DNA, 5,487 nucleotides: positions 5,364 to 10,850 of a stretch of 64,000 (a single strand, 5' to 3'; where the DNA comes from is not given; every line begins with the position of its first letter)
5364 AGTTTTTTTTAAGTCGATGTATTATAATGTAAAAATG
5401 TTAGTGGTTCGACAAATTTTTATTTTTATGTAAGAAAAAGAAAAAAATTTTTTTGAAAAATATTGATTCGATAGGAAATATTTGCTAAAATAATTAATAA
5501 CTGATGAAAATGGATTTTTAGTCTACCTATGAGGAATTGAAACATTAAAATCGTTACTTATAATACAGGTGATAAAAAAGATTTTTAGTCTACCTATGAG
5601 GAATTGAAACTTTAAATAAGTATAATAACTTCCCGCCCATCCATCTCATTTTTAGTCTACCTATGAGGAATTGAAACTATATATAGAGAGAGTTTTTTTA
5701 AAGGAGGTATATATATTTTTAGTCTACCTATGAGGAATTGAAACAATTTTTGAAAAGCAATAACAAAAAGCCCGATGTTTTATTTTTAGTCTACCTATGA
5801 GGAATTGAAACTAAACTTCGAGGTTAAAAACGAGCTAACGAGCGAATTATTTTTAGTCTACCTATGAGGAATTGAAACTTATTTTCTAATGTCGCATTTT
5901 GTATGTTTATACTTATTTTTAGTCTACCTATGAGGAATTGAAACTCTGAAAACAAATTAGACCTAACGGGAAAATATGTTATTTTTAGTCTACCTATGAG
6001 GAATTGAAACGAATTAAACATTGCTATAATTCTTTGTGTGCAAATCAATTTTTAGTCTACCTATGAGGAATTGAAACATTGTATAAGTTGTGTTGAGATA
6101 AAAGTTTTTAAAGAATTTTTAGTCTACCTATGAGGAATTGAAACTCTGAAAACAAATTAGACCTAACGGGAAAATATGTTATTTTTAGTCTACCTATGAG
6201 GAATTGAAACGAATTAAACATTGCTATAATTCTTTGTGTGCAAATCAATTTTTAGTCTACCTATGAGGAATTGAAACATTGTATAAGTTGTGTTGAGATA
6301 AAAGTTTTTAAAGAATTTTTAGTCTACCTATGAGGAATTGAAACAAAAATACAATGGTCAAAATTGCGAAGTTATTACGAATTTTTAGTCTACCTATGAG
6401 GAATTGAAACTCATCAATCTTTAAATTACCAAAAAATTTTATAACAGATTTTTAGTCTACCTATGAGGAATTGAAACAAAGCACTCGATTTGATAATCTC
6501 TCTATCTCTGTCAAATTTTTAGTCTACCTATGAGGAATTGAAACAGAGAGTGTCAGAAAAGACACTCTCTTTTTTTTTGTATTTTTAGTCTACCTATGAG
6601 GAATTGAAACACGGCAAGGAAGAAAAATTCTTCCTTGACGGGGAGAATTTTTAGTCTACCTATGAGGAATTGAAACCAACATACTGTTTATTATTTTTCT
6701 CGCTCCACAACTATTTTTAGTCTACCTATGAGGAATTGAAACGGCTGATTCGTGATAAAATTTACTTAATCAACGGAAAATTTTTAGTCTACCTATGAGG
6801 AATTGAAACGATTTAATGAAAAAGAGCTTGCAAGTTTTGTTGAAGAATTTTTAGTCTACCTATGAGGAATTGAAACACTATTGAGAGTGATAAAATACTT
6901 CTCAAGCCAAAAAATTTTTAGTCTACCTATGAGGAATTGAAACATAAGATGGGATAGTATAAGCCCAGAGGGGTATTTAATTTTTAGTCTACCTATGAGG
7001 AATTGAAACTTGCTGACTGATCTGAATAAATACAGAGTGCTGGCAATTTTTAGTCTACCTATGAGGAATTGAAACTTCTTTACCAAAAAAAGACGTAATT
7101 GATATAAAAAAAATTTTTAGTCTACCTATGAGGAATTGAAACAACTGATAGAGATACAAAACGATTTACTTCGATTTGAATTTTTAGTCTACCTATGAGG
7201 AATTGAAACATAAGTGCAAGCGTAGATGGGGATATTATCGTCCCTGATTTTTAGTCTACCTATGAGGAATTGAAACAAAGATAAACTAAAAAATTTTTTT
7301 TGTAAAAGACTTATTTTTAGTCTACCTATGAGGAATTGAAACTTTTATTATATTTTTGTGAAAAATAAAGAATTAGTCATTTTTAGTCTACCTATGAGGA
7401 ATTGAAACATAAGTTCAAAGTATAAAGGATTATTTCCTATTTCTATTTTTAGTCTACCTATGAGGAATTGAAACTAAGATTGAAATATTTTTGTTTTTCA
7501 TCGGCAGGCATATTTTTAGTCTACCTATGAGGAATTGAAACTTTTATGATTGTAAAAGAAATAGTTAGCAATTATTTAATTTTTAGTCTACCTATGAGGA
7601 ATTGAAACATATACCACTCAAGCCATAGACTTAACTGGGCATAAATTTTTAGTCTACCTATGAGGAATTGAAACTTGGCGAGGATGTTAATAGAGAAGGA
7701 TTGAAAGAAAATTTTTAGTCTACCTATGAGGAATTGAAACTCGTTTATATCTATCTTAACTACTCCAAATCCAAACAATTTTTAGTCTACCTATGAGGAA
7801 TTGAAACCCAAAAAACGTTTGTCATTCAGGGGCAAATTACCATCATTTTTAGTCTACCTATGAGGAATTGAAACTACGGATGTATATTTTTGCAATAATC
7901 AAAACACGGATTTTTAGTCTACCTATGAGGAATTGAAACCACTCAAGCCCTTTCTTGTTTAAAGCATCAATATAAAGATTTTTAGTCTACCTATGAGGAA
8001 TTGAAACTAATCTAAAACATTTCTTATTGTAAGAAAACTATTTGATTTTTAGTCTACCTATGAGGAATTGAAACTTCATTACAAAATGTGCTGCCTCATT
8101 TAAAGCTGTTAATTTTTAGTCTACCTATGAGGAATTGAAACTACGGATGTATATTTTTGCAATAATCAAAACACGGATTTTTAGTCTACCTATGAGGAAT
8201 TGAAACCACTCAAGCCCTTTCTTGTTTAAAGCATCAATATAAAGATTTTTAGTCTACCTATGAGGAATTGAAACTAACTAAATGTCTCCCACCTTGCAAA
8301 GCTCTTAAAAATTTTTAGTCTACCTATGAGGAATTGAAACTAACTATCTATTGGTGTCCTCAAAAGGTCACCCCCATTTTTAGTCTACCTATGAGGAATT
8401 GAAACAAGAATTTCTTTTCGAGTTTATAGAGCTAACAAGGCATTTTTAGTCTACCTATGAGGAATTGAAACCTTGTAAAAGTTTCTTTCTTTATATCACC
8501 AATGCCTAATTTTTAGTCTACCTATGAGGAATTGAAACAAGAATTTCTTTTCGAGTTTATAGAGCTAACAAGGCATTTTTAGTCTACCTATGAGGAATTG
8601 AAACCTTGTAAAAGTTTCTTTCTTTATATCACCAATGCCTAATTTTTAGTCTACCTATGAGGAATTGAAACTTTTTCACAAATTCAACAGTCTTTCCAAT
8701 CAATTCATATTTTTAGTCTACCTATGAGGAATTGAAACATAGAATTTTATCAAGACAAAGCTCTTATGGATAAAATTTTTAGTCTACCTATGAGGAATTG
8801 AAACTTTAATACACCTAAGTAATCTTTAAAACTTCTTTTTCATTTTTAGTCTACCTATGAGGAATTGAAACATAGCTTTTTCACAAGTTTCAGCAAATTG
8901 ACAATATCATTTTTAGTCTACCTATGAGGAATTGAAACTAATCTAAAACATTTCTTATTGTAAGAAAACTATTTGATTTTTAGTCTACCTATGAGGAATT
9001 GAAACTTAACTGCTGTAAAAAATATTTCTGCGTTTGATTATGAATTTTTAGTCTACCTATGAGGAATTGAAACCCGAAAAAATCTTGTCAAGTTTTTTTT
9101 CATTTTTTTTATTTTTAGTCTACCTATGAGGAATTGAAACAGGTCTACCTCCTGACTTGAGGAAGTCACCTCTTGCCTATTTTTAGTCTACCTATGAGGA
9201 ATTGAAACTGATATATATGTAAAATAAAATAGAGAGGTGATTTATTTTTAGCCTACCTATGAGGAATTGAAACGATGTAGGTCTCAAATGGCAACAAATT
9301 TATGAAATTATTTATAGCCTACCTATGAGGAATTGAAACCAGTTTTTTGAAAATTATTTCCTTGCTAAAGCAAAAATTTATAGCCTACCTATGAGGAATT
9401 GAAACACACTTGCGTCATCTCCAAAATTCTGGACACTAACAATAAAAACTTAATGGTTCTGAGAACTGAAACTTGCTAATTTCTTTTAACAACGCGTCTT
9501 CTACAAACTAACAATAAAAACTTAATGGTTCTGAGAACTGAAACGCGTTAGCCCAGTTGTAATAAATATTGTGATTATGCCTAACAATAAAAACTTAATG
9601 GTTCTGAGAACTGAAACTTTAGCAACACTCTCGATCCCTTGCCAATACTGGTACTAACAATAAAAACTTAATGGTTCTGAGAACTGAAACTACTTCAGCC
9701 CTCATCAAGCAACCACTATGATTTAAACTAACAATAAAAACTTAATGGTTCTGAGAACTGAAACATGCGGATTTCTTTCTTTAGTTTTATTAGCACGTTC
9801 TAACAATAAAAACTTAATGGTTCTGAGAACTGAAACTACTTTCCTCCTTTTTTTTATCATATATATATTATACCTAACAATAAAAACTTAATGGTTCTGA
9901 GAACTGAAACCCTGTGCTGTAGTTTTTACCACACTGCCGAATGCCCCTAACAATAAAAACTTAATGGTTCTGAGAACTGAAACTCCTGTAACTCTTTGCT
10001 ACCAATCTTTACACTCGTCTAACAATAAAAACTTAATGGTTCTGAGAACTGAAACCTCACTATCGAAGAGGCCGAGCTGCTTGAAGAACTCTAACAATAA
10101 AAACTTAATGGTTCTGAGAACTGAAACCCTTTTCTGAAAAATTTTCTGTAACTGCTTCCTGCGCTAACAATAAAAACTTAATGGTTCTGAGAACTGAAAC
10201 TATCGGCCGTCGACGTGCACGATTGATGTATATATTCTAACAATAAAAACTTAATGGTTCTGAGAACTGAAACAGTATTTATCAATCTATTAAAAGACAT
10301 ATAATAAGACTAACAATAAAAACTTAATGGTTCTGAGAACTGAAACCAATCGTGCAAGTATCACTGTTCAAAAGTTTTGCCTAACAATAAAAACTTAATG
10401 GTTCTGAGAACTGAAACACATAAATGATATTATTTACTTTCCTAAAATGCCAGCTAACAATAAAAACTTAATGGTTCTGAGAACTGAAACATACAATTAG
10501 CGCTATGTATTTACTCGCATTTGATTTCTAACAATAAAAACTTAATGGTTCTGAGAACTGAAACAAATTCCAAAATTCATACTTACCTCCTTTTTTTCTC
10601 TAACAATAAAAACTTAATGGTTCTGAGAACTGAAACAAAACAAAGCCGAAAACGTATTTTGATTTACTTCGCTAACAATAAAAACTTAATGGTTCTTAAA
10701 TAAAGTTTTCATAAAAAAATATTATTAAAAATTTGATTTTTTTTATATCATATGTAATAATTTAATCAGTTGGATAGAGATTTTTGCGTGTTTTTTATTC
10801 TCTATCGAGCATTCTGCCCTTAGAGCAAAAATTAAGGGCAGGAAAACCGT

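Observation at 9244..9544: Two CRISPR arrays with different repeats are fused head-to-tail across a 30-bp junction, with no second leader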

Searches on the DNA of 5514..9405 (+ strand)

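Call 43: search_dna_similar(query=window:5514-9405:+, collection=phages, mode=distant, max_evalue=0.05, max_rows=15)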
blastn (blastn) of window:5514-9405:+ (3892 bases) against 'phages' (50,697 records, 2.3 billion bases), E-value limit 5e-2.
Records with a match: 2; places in all: 2; records where one place covers at least 80% of the query: 0.
Best place of each record, by identity: 90-95% 2.
By first word of the organism name: Paenibacillus 2.
By host as written in the record: Paenibacillus larvae 2.
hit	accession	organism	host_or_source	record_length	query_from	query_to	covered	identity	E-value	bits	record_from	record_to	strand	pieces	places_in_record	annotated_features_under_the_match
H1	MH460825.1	Paenibacillus phage Scottie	Paenibacillus larvae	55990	1063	1098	1%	91.9%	3e-2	48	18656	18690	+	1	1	none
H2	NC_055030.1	Paenibacillus phage Scottie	Paenibacillus larvae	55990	1063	1098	1%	91.9%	3e-2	48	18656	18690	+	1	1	none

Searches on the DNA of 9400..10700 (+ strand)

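Call 42: search_dna_similar(query=window:9400-10700:+, collection=phages, mode=distant, max_evalue=0.05, max_rows=15)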
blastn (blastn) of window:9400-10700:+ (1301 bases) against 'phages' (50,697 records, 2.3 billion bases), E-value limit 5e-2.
No match.
